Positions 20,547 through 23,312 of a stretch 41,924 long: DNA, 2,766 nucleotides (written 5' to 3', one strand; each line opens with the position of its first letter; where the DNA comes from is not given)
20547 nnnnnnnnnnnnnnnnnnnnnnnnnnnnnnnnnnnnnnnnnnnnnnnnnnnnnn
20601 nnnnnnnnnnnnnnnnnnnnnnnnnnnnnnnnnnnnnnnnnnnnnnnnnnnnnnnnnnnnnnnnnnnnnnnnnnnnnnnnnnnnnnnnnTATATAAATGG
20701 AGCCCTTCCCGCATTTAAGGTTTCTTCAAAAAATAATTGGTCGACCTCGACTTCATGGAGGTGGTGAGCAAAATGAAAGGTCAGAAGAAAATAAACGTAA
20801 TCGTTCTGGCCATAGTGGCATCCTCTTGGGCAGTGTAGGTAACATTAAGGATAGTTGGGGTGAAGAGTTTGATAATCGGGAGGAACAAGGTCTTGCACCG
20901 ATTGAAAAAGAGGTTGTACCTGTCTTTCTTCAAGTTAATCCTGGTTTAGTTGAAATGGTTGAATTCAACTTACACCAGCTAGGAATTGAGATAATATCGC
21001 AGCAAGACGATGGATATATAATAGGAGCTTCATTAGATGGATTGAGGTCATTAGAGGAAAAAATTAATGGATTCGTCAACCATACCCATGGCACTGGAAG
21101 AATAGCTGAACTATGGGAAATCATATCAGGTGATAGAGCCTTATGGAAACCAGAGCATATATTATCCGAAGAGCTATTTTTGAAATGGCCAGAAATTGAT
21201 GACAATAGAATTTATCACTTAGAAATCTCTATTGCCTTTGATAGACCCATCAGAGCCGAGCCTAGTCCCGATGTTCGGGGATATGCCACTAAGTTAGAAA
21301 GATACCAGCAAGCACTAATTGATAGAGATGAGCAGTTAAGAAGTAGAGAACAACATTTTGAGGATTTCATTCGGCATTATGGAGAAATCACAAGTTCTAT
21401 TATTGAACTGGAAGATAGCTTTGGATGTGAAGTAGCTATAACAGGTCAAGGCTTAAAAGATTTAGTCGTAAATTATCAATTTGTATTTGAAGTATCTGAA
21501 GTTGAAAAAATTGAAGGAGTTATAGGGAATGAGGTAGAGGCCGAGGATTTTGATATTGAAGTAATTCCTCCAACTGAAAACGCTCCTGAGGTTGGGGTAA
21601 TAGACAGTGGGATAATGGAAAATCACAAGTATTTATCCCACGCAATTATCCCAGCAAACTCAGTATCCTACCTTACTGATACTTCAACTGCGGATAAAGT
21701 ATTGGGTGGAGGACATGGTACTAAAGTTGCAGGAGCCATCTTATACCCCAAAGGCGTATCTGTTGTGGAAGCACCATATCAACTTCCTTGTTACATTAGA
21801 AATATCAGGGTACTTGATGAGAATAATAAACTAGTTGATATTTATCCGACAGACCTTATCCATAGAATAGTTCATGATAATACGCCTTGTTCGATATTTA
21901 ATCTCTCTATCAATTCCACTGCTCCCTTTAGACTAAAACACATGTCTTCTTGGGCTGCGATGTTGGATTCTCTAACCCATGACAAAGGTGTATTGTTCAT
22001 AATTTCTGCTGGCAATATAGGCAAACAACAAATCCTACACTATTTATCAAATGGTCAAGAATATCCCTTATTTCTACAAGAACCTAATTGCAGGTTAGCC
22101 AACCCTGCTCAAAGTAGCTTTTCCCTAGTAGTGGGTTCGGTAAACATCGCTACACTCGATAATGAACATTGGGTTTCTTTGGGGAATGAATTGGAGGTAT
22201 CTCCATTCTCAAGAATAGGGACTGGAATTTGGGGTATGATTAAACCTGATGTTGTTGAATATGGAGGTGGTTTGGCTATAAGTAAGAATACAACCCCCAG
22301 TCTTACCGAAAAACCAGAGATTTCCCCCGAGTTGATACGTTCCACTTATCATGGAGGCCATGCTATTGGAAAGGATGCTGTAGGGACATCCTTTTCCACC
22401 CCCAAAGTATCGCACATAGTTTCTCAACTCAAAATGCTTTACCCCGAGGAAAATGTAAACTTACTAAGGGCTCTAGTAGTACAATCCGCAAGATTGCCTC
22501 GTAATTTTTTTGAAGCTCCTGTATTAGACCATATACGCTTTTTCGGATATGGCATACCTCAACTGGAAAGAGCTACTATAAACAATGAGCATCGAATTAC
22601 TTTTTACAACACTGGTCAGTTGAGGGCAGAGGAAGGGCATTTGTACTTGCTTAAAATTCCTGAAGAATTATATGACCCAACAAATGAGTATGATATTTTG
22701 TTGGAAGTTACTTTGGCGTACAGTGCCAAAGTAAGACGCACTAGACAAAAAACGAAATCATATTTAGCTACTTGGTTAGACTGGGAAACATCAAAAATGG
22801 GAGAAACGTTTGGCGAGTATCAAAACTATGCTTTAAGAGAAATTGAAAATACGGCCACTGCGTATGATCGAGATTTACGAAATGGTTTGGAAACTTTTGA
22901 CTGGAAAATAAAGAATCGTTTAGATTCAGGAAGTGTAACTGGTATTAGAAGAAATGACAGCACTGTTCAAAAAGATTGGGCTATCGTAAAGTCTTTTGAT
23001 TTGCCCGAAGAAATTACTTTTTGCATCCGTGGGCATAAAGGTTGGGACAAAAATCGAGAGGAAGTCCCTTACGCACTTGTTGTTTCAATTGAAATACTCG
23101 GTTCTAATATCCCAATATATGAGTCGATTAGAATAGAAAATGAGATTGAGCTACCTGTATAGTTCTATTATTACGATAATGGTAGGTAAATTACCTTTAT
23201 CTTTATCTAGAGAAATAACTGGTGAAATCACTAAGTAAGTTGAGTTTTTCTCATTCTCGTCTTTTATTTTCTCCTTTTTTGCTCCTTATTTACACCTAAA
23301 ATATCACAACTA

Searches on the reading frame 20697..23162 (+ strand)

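Call 6: search_protein_families(library=padloc, proteins=[window:20697-23162:+], max_evalue=1)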
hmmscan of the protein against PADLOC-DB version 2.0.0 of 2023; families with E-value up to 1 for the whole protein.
window:20697-23162:+ (821 aa): 9 families
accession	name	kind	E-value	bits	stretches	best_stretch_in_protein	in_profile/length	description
PDLC02198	IetS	-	3.2e-56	188.8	1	281-798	238-761/795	-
PDLC02201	IetS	-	5.9e-49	165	1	258-682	216-608/781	-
PDLC02197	IetS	-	6.9e-46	154.9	1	254-676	213-611/749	-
PDLC04233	IetS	-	1.8e-37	126.8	2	282-688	288-751/855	-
PDLC02199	IetS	-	5.2e-37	125.5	1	279-680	298-684/826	-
PDLC02202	IetS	-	4.5e-30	102.6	1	263-651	263-610/780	-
PDLC02200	IetS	-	1.1e-27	94.5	1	295-635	268-587/780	-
PDLC04234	IetS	-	1.3e-13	48.1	1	296-525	303-562/656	-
PDLC03014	subtilase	-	2.4e-08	31.9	1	298-590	175-367/391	-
